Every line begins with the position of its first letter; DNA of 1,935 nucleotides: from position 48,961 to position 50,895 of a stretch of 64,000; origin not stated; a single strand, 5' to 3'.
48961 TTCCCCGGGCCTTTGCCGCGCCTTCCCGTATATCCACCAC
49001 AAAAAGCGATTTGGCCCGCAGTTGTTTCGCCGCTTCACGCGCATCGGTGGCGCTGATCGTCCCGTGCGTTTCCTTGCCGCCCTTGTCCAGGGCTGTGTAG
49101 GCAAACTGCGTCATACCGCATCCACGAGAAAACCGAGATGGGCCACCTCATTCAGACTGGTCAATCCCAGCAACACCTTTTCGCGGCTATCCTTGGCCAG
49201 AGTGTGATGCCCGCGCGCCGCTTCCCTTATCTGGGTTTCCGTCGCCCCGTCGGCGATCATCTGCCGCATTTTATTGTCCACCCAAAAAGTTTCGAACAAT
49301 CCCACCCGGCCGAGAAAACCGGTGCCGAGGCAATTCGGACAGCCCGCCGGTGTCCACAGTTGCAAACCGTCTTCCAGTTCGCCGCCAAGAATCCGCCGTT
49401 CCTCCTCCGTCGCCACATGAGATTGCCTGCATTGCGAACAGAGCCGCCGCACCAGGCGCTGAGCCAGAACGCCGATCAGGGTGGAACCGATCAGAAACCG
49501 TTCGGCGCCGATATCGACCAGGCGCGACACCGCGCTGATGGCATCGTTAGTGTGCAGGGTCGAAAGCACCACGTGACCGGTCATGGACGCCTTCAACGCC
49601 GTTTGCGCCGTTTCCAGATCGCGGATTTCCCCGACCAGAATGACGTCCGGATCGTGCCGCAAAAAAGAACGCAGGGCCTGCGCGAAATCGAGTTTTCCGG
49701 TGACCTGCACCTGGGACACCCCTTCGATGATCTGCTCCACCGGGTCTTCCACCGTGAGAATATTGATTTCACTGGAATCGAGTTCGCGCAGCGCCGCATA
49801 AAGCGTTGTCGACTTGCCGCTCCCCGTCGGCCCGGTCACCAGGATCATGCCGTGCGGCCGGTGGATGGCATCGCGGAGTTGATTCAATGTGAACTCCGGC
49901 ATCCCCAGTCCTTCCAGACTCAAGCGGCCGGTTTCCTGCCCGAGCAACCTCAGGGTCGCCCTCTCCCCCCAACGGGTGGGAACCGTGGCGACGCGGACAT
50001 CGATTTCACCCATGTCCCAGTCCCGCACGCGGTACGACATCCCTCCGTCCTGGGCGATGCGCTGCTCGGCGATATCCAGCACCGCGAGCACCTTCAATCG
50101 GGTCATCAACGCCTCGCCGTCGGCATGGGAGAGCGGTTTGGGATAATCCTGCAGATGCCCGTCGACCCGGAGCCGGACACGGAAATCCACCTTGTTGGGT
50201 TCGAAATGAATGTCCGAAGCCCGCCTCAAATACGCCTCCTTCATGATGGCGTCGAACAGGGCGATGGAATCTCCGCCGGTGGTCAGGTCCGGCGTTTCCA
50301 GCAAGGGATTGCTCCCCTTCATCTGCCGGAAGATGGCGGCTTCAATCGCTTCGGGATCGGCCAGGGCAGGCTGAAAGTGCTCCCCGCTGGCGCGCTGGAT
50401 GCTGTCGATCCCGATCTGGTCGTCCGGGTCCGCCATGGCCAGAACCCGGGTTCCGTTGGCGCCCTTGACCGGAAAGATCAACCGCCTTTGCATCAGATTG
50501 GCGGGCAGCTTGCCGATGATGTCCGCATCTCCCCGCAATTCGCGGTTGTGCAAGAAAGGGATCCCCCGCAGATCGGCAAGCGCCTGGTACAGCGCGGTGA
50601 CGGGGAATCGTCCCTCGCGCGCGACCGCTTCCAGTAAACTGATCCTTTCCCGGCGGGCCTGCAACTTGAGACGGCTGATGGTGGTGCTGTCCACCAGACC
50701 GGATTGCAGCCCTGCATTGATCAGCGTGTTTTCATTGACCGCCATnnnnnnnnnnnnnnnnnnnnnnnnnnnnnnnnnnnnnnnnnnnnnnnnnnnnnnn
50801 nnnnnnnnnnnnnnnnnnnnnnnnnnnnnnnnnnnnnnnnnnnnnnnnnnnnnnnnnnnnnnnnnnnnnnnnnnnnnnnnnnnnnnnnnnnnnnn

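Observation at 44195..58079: Type IV filament machine mixing T2SS-like and T4P-like parts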

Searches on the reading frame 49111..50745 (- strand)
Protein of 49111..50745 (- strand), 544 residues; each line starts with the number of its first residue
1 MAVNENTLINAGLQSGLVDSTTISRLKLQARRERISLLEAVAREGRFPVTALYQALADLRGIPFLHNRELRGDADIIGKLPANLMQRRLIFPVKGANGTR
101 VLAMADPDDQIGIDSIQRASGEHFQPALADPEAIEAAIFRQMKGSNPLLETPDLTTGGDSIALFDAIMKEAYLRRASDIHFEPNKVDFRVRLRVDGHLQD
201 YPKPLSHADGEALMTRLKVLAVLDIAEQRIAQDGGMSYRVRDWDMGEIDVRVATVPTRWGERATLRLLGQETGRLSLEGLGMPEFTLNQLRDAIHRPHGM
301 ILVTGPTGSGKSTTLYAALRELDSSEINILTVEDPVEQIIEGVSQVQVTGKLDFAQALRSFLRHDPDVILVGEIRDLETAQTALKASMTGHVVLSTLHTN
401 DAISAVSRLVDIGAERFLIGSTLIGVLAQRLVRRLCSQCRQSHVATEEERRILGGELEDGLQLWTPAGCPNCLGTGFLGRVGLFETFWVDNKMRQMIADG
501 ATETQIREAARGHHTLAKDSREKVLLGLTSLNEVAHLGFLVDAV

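Call 4: search_protein_families(library=pfam, proteins=[window:49111-50745:-], max_evalue=0.01)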
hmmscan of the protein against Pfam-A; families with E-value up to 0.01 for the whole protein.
window:49111-50745:- (544 aa): 9 families
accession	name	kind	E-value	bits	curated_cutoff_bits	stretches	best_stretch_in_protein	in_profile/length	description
PF00437.27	T2SSE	-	1.3e-120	403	24.9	1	162-535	10-369/370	Type II/IV secretion system protein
PF05157.20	MshEN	-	2.1e-12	47.3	23.1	1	61-138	2-80/90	MshEN domain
PF13191.12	AAA_16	-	1.1e-07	32.9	32.6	1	286-413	8-127/167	AAA ATPase domain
PF13401.12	AAA_22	-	6.4e-05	23.7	27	1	297-337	4-44/130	AAA domain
PF25199.1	nSTAND_NTPase5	-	9.7e-05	22.7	34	1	296-353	39-88/145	Novel STAND NTPase 5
PF13555.12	AAA_29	-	0.00019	21.5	27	1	292-317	16-41/61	P-loop containing region of AAA domain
PF13173.12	AAA_14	-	0.00065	20.1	27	1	300-388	4-85/129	AAA domain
PF03266.21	NTPase_1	-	0.0015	18.8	23.9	0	301-329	2-30/168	NTPase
PF00004.35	AAA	-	0.0029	18.5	21.2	1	301-383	1-74/131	ATPase family associated with various cellular activities (AAA)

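Call 5: search_protein_families(library=ncbifam, proteins=[window:49111-50745:-], max_evalue=0.01)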
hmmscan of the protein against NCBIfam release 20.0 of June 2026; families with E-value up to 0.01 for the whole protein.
window:49111-50745:- (544 aa): 21 families
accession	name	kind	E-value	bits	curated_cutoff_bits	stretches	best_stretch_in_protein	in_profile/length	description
TIGR02533.1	type_II_gspE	equivalog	2.5e-145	484.9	630.25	1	160-535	109-483/486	type II secretion system ATPase GspE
TIGR02538.1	type_IV_pilB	equivalog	4.5e-138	461.3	675.65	2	164-535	185-559/564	type IV-A pilus assembly ATPase PilB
NF007755.0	PRK10436.1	equivalog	1.5e-118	396.5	617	1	159-536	84-457/465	type II secretion system protein GspE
NF053534.1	T4PilAsmATPsTfpB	equivalog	8.2e-111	371.2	850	1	161-535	202-579/584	type IV pilus assembly ATPase TfpB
NF041000.1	ATPase_ComGA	equivalog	4.8e-69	232.3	300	1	166-433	2-266/267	competence type IV pilus ATPase ComGA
TIGR01420.1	pilT_fam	subfamily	5.5e-52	177.1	319.1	1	165-437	3-273/343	PilT/PilU family type 4a pilus ATPase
TIGR02525.1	plasmid_TraJ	equivalog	9.3e-24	84.1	368.3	1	289-412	140-272/372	plasmid transfer ATPase TraJ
TIGR02524.1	dot_icm_DotB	equivalog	2.3e-23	83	463.3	1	289-432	125-279/358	Dot/Icm type IV secretion system ATPase DotB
NF010407.0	PRK13833.1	subfamily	2.4e-16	60.1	499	1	287-415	134-265/323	conjugal transfer protein TrbB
TIGR02782.1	TrbB_P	equivalog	4.7e-16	58.9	304.55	1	287-415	126-258/303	P-type conjugative transfer ATPase TrbB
NF058587.1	archaellum_moto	equivalog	4.2e-14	52.2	550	1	301-410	278-394/527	archaellum flagellar ATPase motor FlaI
NF010469.0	PRK13894.1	subfamily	5e-13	49.1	508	1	289-410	141-265/320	conjugal transfer ATPase TrbB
TIGR03819.1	heli_sec_ATPase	hypoth_equivalog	1.4e-12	47.4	373.15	1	256-414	135-302/340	TadA family conjugal transfer-associated ATPase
TIGR02788.1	VirB11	equivalog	2.9e-12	46.3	249.95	1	290-412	137-265/308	P-type DNA transfer ATPase VirB11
NF010425.0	PRK13851.1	equivalog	1.5e-08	33.9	461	1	293-410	157-281/344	type IV secretion system protein VirB11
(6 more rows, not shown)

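Call 21: search_solved_structures(query=window:49111-50745:-, max_evalue=1e-20)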
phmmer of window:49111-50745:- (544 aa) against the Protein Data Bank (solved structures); distinct sequences matched with E-value up to 1e-20: 22.
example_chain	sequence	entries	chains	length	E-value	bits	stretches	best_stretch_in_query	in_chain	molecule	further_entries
4pht_A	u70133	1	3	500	3.2e-108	366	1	142-535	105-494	General secretory pathway protein E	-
1p9r_A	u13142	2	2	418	7.3e-105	354.9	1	148-535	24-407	General secretion pathway protein E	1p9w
4kss_A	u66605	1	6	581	2.4e-104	353.2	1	148-536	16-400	Type II secretion system protein E, hemolysin-coregulated protein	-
4ksr_A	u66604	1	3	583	2.4e-104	353.2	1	148-536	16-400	Type II secretion system protein E, Hemolysin-coregulated protein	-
5tsg_B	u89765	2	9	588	7e-102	345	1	47-537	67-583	Type IV pilus biogenesis ATPase PilB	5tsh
6olj_C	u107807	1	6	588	1.4e-101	344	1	159-537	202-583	Type IV pilus biogenesis ATPase PilB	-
3jc8_Ba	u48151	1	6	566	2.5e-100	339.9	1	161-535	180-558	Type IV-A pilus assembly ATPase PilB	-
5zfr_A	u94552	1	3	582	1.3e-99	337.5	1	159-537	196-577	Type IV pilus biogenesis ATPase PilB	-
6f8l_G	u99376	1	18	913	1.4e-98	334.1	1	29-535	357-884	Type IV pilus assembly protein PilF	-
5oiu_A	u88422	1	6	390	1e-92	314.8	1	166-534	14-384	Type IV pilus assembly protein PilF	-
5it5_F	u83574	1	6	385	1.1e-92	314.7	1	166-534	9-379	ATP binding motif-containing protein PilF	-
6ejf_A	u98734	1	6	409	1.2e-92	314.6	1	166-535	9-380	Type IV pilus assembly protein PilF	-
2ewv_A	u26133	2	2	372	2.3e-36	128.9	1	167-435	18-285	twitching motility protein PilT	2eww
2gsz_A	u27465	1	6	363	2.4e-36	128.8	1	167-435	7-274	twitching motility protein PilT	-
2eyu_A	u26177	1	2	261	1.1e-33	120.1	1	280-435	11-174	twitching motility protein PilT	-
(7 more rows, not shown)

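Call 41: search_dna_similar(query=window:49111-50745:-, collection=plasmids, mode=protein, max_rows=60, rows=spread, max_evalue=1e-30)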
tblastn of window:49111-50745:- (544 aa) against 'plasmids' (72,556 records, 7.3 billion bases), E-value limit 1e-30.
Records with a match: 2410; places in all: 2482; records where one place covers at least 80% of the query: 476.
Best place of each record, by identity: <60% 2410.
By first word of the organism name: Escherichia 1281; Salmonella 447; Pseudomonas 171; Ralstonia 111; Shigella 47; Klebsiella 44; Serratia 28; Yersinia 23; Burkholderia 20; Paraburkholderia 12; and 110 more.
By predicted mobility (MOB-suite, as given by PLSDB): conjugative 1507; non-mobilizable 675; mobilizable 228.
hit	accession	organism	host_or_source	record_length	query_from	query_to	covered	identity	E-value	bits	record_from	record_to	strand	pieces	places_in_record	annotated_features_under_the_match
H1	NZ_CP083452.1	Comamonas odontotermitis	cell culture,cucumber rhizosphere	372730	13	537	97%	39.0%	1e-95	326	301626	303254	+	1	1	gspE: type II secretion system ATPase GspE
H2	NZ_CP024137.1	Escherichia coli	single cell,clinical patient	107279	80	537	84%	43.2%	1e-96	328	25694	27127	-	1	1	gspE: type II secretion system ATPase GspE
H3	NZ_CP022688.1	Escherichia coli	-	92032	80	537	84%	42.7%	1e-94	323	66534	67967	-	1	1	gspE: type II secretion system ATPase GspE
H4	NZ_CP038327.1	Escherichia coli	cattle,cattle feces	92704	80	537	84%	42.7%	1e-94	323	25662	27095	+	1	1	gspE: type II secretion system ATPase GspE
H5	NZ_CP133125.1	Escherichia coli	-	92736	80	537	84%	42.7%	1e-94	323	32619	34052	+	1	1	gspE: type II secretion system ATPase GspE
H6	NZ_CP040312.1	Escherichia coli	Ground beef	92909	80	537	84%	42.7%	1e-94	323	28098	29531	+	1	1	gspE: type II secretion system ATPase GspE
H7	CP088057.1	Escherichia coli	Homo sapiens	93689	80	537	84%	42.7%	1e-94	323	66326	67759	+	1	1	gspE: type II secretion system ATPase GspE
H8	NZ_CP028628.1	Escherichia coli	cattle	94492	80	537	84%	42.7%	1e-94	323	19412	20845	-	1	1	gspE: type II secretion system ATPase GspE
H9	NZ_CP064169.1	Escherichia coli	Homo sapiens,cell culture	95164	80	537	84%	42.7%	1e-94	323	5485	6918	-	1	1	gspE: type II secretion system ATPase GspE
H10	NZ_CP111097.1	Escherichia coli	Lactuca sativa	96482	80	537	84%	42.7%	1e-94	323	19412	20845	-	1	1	gspE: type II secretion system ATPase GspE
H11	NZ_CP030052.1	Bradyrhizobium guangdongense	peanut,cell culture,roots of peanut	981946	54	534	88%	40.4%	1e-94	323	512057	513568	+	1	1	ATPase, T2SS/T4P/T4SS family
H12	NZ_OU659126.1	Providencia alcalifaciens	Canis lupus familiaris,intestine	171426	161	534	69%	49.1%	1e-92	317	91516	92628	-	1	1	gspE: type II secretion system ATPase GspE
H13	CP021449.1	Ralstonia solanacearum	sesame seedling,cell culture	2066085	36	534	92%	34.3%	1e-69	251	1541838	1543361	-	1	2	hypothetical protein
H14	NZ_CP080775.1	Aliiroseovarius crassostreae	-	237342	71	534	85%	34.8%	3e-71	255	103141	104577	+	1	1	GspE/PulE family protein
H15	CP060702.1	Ralstonia solanacearum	tomato,cell culture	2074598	127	537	76%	39.1%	6e-71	254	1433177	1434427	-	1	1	none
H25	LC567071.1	Escherichia coli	Homo sapiens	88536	176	513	62%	32.6%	3e-34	145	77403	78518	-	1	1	pilQ: PilQ type IV pilus ATPase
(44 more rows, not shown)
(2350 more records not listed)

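Call 63: get_annotated_region(hit=H1, flank=200)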
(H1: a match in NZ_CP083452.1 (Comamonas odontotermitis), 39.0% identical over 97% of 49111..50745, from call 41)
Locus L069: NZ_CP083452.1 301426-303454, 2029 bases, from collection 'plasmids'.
description: Comamonas odontotermitis strain WLL plasmid unnamed1, complete sequence
organism: Comamonas odontotermitis (NCBI taxid 379895)
taxonomy: Bacteria; Pseudomonadota; Betaproteobacteria; Burkholderiales; Comamonadaceae; Comamonas; Comamonas odontotermitis
host: -; source: cell culture,cucumber rhizosphere; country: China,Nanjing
typing (MOB-suite, as given by PLSDB): non-mobilizable
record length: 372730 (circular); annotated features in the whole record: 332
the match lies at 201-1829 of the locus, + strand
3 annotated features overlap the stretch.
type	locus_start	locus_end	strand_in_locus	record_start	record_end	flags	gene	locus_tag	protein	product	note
CDS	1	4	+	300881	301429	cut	rfbC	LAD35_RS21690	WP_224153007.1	dTDP-4-dehydrorhamnose 3,5-epimerase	GO:0019305 - dTDP-rhamnose biosynthetic process [Evidence IEA]; GO:0009243 - O antigen biosynthetic process [Evidence ...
CDS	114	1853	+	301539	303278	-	gspE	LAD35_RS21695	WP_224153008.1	type II secretion system ATPase GspE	GO:0015628 - protein secretion by the type II secretion system [Evidence IEA]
CDS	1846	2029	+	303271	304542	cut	-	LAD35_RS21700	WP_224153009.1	type II secretion system F family protein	-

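Call 65: get_annotated_region(hit=H25, flank=600)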
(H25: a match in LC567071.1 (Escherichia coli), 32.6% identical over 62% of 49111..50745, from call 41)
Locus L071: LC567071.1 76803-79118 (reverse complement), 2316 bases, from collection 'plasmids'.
description: Escherichia coli N441 plasmid pN441 DNA, complete sequence
organism: Escherichia coli (NCBI taxid 562)
taxonomy: Bacteria; Pseudomonadota; Gammaproteobacteria; Enterobacterales; Enterobacteriaceae; Escherichia; Escherichia coli
host: -; source: Homo sapiens; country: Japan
typing (MOB-suite, as given by PLSDB): conjugative; replicon IncI-gamma/K1; relaxase MOBP; mating-pair formation MPF_I
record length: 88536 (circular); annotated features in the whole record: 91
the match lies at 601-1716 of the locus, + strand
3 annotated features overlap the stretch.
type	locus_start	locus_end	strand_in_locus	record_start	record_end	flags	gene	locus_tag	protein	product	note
CDS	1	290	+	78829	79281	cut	pilP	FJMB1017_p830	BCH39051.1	PilP type IV pilus biogenesis protein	-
CDS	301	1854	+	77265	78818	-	pilQ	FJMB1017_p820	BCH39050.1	PilQ type IV pilus ATPase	-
CDS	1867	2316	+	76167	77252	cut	pilR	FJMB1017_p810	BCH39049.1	PilR integral membrane protein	-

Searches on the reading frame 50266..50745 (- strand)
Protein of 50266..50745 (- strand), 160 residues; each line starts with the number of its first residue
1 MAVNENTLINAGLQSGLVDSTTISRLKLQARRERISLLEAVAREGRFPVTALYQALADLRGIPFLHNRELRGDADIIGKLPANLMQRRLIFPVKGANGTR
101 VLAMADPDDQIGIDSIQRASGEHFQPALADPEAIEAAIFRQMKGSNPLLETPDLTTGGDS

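Call 61: search_solved_structures(query=window:50266-50745:-, max_evalue=10, show_alignments=3)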
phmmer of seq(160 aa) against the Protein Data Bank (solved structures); distinct sequences matched with E-value up to 10: 16.
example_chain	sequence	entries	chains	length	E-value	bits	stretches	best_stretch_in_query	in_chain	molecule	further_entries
6olj_C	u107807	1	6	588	2.9e-09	40.5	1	46-145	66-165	Type IV pilus biogenesis ATPase PilB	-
5tsg_B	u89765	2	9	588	2.9e-09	40.5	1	46-145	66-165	Type IV pilus biogenesis ATPase PilB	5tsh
6f8l_G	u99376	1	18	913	2.2e-08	37.7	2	28-140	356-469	Type IV pilus assembly protein PilF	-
5zfr_A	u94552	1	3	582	3.6e-08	37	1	51-145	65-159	Type IV pilus biogenesis ATPase PilB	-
3jc8_Ba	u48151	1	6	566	6.4e-08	36.2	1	34-151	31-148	Type IV-A pilus assembly ATPase PilB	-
6ejf_G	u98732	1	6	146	1.9e-05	28.2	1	29-139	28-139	Type IV pilus assembly protein PilF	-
2d28_C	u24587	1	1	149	0.073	16.5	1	7-121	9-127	type II secretion ATPase XpsE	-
2d27_A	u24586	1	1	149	0.082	16.3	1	7-121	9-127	type II secretion ATPase XpsE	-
8pe0_A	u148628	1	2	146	0.11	16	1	13-116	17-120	c-di-GMP binding domain of the ATPase enzyme PilF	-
6ejf_J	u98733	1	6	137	0.11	15.9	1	14-116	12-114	Type IV pilus assembly protein PilF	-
8pdk_A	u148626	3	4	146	0.12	15.8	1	14-116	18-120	c-di-GMP binding domain of the ATPase enzyme PilF | ATP-binding motif-containing protein pilF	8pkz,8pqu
8pfa_A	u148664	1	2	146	0.12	15.8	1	14-116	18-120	c-di-GMP binding domain of the ATPase enzyme PilF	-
9gl5_A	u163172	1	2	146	0.13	15.7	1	14-116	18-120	ATP-binding motif-containing protein pilF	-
9glg_A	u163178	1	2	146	0.16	15.4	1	14-116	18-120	ATP-binding motif-containing protein pilF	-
9g1w_A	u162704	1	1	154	0.51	13.8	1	7-130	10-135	Type IV pilus assembly ATPase PilB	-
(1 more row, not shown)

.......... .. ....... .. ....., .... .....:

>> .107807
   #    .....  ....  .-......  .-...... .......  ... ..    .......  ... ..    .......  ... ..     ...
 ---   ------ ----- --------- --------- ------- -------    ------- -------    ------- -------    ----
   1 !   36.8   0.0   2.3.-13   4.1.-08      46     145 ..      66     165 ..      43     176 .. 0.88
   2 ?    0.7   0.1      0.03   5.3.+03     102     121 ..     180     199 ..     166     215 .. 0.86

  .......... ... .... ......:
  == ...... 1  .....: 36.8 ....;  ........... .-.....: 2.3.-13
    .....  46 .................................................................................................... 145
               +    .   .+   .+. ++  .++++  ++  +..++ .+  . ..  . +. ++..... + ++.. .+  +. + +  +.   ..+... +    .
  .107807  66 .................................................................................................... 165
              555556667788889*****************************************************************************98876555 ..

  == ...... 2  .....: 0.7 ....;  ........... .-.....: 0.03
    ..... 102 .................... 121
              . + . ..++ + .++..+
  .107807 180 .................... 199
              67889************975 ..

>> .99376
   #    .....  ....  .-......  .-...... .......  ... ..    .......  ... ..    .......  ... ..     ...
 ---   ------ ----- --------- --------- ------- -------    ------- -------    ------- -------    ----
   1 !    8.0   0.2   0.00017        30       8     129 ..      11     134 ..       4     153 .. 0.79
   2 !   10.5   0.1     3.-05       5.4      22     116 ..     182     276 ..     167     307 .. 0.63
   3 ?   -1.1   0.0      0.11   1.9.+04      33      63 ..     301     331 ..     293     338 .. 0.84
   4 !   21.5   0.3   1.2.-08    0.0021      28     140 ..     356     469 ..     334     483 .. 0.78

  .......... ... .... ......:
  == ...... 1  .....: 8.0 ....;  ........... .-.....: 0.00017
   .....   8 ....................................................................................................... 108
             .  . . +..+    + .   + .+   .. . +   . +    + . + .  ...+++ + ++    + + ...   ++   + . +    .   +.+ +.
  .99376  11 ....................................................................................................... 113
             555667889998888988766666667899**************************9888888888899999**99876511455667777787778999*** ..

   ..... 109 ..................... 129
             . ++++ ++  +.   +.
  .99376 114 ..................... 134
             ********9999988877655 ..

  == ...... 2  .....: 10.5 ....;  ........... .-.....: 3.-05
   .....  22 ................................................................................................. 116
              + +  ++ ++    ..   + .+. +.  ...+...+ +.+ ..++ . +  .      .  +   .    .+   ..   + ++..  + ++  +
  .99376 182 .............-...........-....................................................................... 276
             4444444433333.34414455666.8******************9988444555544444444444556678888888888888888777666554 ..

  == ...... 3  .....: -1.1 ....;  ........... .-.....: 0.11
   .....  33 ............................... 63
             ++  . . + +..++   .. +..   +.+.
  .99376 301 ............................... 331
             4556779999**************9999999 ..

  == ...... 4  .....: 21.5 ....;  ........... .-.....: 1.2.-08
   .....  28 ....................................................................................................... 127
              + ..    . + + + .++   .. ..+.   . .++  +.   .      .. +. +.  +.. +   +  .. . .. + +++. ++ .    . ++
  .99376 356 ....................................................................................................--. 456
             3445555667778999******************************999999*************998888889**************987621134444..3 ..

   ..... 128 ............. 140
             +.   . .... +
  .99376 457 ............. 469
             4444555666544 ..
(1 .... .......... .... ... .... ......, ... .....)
